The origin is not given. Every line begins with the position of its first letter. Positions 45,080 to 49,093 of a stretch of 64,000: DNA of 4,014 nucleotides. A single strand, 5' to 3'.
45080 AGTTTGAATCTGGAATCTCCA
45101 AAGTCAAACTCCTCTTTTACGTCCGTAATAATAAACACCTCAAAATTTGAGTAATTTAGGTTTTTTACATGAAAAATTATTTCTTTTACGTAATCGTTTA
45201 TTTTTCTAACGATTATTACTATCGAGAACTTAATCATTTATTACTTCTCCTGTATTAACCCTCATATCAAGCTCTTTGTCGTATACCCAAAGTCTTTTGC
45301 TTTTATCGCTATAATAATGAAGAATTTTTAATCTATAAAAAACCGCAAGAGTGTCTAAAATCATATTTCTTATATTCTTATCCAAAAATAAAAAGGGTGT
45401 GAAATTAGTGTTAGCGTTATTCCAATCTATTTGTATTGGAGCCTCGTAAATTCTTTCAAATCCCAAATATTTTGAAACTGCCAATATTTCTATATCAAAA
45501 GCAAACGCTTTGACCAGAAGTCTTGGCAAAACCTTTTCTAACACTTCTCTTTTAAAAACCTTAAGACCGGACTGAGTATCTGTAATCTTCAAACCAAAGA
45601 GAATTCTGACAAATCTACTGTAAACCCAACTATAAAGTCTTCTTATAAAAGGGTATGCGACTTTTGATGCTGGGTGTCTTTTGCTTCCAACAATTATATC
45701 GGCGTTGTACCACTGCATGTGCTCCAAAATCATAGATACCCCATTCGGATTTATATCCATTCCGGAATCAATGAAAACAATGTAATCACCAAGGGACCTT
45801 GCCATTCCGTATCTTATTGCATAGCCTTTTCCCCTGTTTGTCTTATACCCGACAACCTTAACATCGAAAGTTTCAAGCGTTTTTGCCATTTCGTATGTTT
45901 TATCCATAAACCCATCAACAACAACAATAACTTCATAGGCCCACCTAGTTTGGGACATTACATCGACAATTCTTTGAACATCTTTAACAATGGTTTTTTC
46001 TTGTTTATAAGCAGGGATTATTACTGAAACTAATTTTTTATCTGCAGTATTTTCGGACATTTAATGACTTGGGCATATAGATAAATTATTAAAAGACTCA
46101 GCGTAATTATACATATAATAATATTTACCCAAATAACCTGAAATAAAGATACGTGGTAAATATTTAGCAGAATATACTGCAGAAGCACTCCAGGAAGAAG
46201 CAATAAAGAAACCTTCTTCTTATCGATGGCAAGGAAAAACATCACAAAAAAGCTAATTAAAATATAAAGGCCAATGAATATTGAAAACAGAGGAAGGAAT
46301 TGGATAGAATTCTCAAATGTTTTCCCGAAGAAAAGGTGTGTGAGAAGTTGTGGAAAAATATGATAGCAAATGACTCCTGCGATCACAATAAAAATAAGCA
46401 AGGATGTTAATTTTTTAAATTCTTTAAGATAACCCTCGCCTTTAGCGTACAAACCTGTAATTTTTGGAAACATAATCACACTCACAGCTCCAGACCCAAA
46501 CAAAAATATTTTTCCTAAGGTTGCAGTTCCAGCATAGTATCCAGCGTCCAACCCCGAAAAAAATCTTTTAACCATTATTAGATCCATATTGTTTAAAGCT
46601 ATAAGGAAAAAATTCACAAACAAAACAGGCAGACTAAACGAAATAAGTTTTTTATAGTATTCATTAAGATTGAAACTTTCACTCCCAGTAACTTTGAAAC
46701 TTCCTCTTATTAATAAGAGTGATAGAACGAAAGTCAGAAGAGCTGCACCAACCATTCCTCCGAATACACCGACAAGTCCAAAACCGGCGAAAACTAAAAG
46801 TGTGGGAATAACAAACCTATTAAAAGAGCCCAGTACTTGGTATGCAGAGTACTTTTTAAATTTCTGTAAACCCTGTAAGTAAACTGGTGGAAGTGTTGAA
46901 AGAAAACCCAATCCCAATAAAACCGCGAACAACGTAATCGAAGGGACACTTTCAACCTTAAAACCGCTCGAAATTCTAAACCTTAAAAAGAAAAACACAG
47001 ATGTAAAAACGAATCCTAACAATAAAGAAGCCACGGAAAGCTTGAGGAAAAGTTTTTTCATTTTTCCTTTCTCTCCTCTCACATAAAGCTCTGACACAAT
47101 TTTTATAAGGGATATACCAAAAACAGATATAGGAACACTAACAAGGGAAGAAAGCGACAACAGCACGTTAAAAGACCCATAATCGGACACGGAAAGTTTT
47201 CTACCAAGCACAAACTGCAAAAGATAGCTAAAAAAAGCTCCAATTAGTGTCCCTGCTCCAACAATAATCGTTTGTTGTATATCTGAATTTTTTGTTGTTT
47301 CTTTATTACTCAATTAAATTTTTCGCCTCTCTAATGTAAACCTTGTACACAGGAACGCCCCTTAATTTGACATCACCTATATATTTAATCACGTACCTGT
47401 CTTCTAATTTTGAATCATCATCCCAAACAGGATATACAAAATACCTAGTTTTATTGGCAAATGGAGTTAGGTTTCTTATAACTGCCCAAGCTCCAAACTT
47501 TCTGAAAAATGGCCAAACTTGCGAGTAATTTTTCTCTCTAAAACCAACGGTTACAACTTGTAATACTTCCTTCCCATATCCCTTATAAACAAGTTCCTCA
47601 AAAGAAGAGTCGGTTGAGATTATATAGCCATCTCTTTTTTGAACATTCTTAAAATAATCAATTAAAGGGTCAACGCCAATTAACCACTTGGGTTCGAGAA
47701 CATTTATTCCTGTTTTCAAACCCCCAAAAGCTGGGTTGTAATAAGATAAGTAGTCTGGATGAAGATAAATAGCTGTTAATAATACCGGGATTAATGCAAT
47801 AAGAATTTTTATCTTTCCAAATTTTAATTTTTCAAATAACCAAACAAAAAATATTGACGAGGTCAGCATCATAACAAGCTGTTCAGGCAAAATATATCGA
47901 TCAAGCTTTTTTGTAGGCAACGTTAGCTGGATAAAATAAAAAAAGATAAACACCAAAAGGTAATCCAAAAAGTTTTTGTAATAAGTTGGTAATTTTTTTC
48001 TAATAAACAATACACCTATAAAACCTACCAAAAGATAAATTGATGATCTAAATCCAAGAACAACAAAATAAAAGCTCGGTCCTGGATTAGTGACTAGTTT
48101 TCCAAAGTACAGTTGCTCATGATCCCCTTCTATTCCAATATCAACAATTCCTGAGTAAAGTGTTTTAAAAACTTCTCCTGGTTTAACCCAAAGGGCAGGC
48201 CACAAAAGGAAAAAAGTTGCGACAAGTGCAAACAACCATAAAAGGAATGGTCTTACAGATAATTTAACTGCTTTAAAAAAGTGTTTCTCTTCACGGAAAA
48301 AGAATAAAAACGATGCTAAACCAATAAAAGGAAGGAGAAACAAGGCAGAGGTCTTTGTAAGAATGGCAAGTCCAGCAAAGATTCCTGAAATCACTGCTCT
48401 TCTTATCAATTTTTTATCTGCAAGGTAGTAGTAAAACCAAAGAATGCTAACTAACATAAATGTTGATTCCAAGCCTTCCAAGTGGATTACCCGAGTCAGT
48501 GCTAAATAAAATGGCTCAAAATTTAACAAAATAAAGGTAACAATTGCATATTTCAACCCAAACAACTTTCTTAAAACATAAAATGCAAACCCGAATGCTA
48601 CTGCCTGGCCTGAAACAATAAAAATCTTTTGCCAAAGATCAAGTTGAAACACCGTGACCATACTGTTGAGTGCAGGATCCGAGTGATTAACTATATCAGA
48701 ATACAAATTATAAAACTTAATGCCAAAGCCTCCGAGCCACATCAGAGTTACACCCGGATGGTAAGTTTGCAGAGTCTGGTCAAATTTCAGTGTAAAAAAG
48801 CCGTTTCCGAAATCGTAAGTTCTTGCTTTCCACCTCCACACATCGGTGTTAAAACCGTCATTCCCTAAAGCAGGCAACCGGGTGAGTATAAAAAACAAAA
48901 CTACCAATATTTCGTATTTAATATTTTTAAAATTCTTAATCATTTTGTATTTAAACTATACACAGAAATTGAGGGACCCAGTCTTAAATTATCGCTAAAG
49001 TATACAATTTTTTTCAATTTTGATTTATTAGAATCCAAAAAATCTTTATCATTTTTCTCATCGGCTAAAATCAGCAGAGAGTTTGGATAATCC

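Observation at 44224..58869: Dense GT-C / DPM1-like GT2 / flippase module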

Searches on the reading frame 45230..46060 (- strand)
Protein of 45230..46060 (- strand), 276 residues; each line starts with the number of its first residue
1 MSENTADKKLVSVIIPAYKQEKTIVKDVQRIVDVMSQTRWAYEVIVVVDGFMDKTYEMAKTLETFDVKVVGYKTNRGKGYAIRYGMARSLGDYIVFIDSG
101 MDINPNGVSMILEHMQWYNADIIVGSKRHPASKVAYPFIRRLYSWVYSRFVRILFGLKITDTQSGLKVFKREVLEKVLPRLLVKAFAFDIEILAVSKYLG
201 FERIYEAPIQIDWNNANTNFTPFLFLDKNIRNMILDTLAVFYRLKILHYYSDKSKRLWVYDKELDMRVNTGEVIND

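Call 4: search_protein_families(library=pfam, proteins=[window:45230-46060:-], max_evalue=0.01)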
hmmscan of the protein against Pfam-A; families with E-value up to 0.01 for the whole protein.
window:45230-46060:- (276 aa): 2 families
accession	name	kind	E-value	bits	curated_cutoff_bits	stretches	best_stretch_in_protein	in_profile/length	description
PF00535.33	Glycos_transf_2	-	3.4e-22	79.6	23.3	1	12-177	1-167/168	Glycosyl transferase family 2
PF13641.12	Glyco_tranf_2_3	-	0.00012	22.7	27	1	11-100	3-96/230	Glycosyltransferase like family 2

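Call 10: search_protein_families(library=ncbifam, proteins=[window:45230-46060:-], max_evalue=0.01)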
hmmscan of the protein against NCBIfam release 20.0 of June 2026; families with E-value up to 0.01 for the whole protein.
window:45230-46060:- (276 aa): 23 families
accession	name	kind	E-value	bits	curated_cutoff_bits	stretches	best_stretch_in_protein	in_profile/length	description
TIGR04182.1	glyco_TIGR04182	equivalog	6.7e-15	55.2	325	1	11-223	2-204/293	S-layer glycoprotein N-glycosyltransferase AglJ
NF047588.1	GlcsyltransPgfSStrep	equivalog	2.1e-14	53.5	500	1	11-178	3-168/308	glycosyltransferase PgfS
NF058614.1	PPMAGASynPpgS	equivalog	2.7e-14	53.1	370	1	12-214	3-199/226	polyprenyl-phospho-N-acetylgalactosaminyl synthase PpgS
TIGR03937.1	PgaC_IcaA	equivalog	6.8e-13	48.3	422.3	1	4-116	40-151/407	poly-beta-1,6-N-acetyl-D-glucosamine synthase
NF007986.1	PRK10714.1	equivalog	1.2e-11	44.2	529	1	9-178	6-173/316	undecaprenyl-phosphate 4-deoxy-4-formamido-L-arabinose transferase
NF010496.0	PRK13915.1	equivalog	1.3e-11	44.2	262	1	7-112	29-139/307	glucosyl-3-phosphoglycerate synthase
NF041875.1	EPS_EpsD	equivalog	2.9e-11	43.3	370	1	11-145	1-134/325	exopolysaccharide biosynthesis glycosyltransferase EpsD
NF047683.1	TeichurnBiosyTuaG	equivalog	9e-11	41.9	400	1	7-116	4-112/252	teichuronic acid biosynthesis protein TuaG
NF007482.0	PRK10073.1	equivalog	4e-10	39.2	423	1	7-116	4-111/334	glycosyltransferase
NF038299.1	EPS_HpsN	equivalog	4.3e-09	35.8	425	1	10-121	2-109/317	hormogonium polysaccharide biosynthesis glycosyltransferase HpsN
NF041391.1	DPhHxTase_Halo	equivalog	5.4e-09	35.4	375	1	18-223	4-195/213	dolichyl-phosphate hexose transferase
TIGR04283.1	glyco_like_mftF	equivalog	1.3e-08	34.8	182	1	11-116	1-98/221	TIGR04283 family arsenosugar biosynthesis glycosyltransferase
TIGR03111.1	glyc2_xrt_Gpos1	hypoth_equivalog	1.9e-07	30.3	363.95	1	10-113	50-154/439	TIGR03111 family XrtG-associated glycosyltransferase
TIGR03965.1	mycofact_glyco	equivalog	2.2e-07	30.1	280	1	8-106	73-170/467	mycofactocin biosynthesis glycosyltransferase MftF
TIGR04009.1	wcaE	equivalog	2.8e-06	26.8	369.2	1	10-121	2-112/248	colanic acid biosynthesis glycosyltransferase WcaE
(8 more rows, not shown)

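Call 15: search_solved_structures(query=window:45230-46060:-, max_evalue=0.01)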
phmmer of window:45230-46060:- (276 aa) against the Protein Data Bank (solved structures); distinct sequences matched with E-value up to 0.01: 20.
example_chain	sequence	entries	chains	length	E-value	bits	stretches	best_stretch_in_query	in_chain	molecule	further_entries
5mlz_A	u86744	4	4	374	3.7e-13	53.1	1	10-199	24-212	Dolichol monophosphate mannose synthase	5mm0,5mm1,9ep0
6p61_A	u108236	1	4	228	1.7e-09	41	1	10-119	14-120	Glycosyltransferase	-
5eke_A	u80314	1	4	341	7.5e-09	39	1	11-175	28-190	Uncharacterized glycosyltransferase sll0501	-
5ekp_C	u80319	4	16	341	7.5e-09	39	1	11-175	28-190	Uncharacterized glycosyltransferase sll0501 | Glycosyltransferase sll0501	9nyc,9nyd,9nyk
9nye_A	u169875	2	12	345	7.7e-09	38.9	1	11-175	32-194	Glycosyltransferase sll0501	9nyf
2z87_A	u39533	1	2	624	1.4e-08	38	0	11-129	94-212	Chondroitin synthase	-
2z86_A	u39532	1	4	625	1.4e-08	38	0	11-129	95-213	Chondroitin synthase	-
9bhc_C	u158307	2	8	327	3.3e-07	33.6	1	6-176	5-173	Undecaprenyl-phosphate 4-deoxy-4-formamido-L-arabinose transferase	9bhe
8vxh_A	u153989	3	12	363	4.1e-07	33.3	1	6-176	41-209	Undecaprenyl-phosphate 4-deoxy-4-formamido-L-arabinose transferase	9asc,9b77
9hwj_A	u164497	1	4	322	7.2e-07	32.4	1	9-178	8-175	Undecaprenyl-phosphate 4-deoxy-4-formamido-L-arabinose transferase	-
5hea_A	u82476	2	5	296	1.2e-05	28.5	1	9-101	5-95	Putative glycosyltransferase (GalT1)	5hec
9omm_A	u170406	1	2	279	3.5e-05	26.9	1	11-116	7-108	Glycosyltransferase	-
9omh_A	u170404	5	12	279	3.5e-05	26.9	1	11-116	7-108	Glycosyltransferase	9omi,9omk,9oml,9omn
9omj_A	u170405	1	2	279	3.8e-05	26.8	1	11-116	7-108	Glycosyltransferase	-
3bcv_A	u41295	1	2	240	4.6e-05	26.5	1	11-128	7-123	Putative glycosyltransferase protein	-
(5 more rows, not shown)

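Call 85: search_solved_structures(query=A8, max_evalue=0.001, show_alignments=2)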
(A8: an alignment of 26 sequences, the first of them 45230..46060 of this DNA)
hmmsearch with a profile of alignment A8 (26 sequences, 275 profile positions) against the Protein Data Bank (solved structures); distinct sequences matched with E-value up to 0.001: 30.
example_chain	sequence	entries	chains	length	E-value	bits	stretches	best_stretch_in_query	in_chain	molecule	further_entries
5mlz_A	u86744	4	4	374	3.6e-20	76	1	6-225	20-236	Dolichol monophosphate mannose synthase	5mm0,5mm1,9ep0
5ekp_C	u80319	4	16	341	2.3e-14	56.9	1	7-177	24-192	Uncharacterized glycosyltransferase sll0501 | Glycosyltransferase sll0501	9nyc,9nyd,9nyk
5eke_A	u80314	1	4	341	2.3e-14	56.9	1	7-177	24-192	Uncharacterized glycosyltransferase sll0501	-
9nye_A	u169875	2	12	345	2.4e-14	56.9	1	7-177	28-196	Glycosyltransferase sll0501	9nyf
2z87_A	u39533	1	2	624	8e-14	55.2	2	11-128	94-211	Chondroitin synthase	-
2z86_A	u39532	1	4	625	8e-14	55.2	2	11-128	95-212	Chondroitin synthase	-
6p61_A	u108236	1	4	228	2.8e-12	50.1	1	4-116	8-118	Glycosyltransferase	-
9hwj_A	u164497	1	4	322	1.1e-10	44.8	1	7-178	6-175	Undecaprenyl-phosphate 4-deoxy-4-formamido-L-arabinose transferase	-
3bcv_A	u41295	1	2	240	1.7e-10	44.3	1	10-131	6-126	Putative glycosyltransferase protein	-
5tze_C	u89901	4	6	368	1.2e-09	41.5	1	9-120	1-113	Glycosyl transferase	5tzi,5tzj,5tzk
5hea_A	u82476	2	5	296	1.3e-09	41.4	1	9-100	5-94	Putative glycosyltransferase (GalT1)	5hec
5tz8_A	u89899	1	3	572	1.3e-09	41.3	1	9-118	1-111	Glycosyl transferase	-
8vh7_A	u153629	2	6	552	2.1e-09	40.7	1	4-100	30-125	Heparosan synthase B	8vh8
8viw_A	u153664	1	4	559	2.1e-09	40.6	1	4-100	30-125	Heparosan synthase B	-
9bhc_C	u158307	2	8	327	1.2e-08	38.2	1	8-177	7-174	Undecaprenyl-phosphate 4-deoxy-4-formamido-L-arabinose transferase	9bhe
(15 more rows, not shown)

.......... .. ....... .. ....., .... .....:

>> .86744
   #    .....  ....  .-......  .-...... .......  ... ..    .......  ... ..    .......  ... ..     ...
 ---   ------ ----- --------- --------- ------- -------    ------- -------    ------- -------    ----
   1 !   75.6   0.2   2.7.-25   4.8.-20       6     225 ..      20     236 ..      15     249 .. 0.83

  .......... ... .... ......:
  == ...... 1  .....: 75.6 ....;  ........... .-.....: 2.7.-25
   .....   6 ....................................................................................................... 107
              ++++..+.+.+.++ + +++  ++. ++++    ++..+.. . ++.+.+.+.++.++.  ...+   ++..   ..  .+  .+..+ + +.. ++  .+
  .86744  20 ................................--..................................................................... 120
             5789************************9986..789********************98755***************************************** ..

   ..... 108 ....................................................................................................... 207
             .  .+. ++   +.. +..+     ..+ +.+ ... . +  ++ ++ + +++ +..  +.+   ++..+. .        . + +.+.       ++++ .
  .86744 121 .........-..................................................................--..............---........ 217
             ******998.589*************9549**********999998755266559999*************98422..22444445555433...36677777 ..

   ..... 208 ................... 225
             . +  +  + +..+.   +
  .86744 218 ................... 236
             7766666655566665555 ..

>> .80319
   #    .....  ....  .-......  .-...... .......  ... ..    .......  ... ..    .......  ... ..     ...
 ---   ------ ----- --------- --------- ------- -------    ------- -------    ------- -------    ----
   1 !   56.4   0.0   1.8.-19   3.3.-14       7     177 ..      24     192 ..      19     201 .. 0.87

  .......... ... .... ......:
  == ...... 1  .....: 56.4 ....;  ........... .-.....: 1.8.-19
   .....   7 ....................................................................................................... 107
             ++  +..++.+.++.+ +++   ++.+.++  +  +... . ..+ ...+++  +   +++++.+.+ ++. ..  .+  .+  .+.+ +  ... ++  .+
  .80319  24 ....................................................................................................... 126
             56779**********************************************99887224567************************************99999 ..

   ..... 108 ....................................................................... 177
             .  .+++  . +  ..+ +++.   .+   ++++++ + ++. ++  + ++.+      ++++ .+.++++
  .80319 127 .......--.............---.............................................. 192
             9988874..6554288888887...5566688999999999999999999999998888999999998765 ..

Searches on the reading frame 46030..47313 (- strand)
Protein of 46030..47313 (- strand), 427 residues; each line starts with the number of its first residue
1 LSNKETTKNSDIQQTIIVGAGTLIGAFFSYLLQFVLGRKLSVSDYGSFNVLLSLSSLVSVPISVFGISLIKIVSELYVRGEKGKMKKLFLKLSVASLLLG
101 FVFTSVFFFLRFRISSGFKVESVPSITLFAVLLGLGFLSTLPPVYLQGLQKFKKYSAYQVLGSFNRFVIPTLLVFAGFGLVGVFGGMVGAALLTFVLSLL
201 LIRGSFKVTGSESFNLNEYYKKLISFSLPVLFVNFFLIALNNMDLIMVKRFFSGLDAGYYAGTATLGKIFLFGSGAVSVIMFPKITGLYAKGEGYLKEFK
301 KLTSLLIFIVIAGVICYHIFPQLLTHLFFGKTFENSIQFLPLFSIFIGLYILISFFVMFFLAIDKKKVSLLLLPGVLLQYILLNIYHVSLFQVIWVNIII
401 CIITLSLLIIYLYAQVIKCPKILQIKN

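Call 4: search_protein_families(library=pfam, proteins=[window:46030-47313:-], max_evalue=0.01)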
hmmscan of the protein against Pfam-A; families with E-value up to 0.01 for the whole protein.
window:46030-47313:- (427 aa): 2 families
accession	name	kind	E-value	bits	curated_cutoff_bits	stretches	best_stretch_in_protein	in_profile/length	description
PF13440.11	Polysacc_synt_3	-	1.7e-12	47.6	23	1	35-337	1-292/293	Polysaccharide biosynthesis protein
PF01943.22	Polysacc_synt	-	1.9e-11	44.4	28.2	1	13-269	3-253/274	Polysaccharide biosynthesis protein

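Call 49: search_protein_families(library=ncbifam, proteins=[window:46030-47313:-], max_evalue=0.001)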
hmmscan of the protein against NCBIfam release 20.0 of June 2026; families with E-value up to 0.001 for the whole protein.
window:46030-47313:- (427 aa): 0 families

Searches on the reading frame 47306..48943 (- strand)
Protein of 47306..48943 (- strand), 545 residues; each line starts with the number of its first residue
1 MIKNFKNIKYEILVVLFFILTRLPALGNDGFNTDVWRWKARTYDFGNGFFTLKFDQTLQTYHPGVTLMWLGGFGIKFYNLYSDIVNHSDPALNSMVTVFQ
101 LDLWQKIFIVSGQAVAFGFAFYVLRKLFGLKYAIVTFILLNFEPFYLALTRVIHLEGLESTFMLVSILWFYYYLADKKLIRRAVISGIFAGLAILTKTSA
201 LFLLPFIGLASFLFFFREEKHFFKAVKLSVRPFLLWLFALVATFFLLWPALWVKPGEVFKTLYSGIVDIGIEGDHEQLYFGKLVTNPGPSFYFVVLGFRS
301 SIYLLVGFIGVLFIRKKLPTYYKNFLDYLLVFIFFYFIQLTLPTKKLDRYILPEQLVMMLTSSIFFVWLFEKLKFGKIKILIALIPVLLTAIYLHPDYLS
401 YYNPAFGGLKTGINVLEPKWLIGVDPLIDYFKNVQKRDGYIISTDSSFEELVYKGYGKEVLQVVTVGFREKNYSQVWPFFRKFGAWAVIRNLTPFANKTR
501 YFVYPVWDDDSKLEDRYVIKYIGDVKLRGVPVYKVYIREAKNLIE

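Call 4: search_protein_families(library=pfam, proteins=[window:47306-48943:-], max_evalue=0.01)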
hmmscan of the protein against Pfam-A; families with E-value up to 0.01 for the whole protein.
window:47306-48943:- (545 aa): 2 families
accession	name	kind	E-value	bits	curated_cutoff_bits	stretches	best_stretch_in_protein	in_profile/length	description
PF13231.12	PMT_2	-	7.6e-07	29.9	26.1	1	114-242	33-153/160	Dolichyl-phosphate-mannose-protein mannosyltransferase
PF02366.24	PMT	-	0.0028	17.7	22.7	1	98-245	82-226/245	Dolichyl-phosphate-mannose-protein mannosyltransferase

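Call 10: search_protein_families(library=ncbifam, proteins=[window:47306-48943:-], max_evalue=0.01)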
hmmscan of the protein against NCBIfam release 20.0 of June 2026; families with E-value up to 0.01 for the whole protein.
window:47306-48943:- (545 aa): 0 families

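Call 17: search_protein_families(library=pfam, proteins=[window:47306-48943:-], max_evalue=10)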
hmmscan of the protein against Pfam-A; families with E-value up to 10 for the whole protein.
window:47306-48943:- (545 aa): 2 families
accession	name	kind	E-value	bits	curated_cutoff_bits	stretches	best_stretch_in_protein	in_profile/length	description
PF13231.12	PMT_2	-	7.6e-07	29.9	26.1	1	114-242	33-153/160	Dolichyl-phosphate-mannose-protein mannosyltransferase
PF02366.24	PMT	-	0.0028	17.7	22.7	1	98-245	82-226/245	Dolichyl-phosphate-mannose-protein mannosyltransferase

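Call 36: search_solved_structures(query=A4, max_evalue=1)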
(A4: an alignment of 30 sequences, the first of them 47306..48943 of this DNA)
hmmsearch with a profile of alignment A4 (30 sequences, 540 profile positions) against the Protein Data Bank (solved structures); distinct sequences matched with E-value up to 1: 1.
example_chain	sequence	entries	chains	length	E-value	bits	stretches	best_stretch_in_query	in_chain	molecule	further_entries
5ezm_A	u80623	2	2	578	2.1e-05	26.6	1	98-379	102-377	4-amino-4-deoxy-L-arabinose transferase or related glycosyltransferases of PMT family | 4-amino-4-deoxy-L-arabinose (L-Ara4N) transferase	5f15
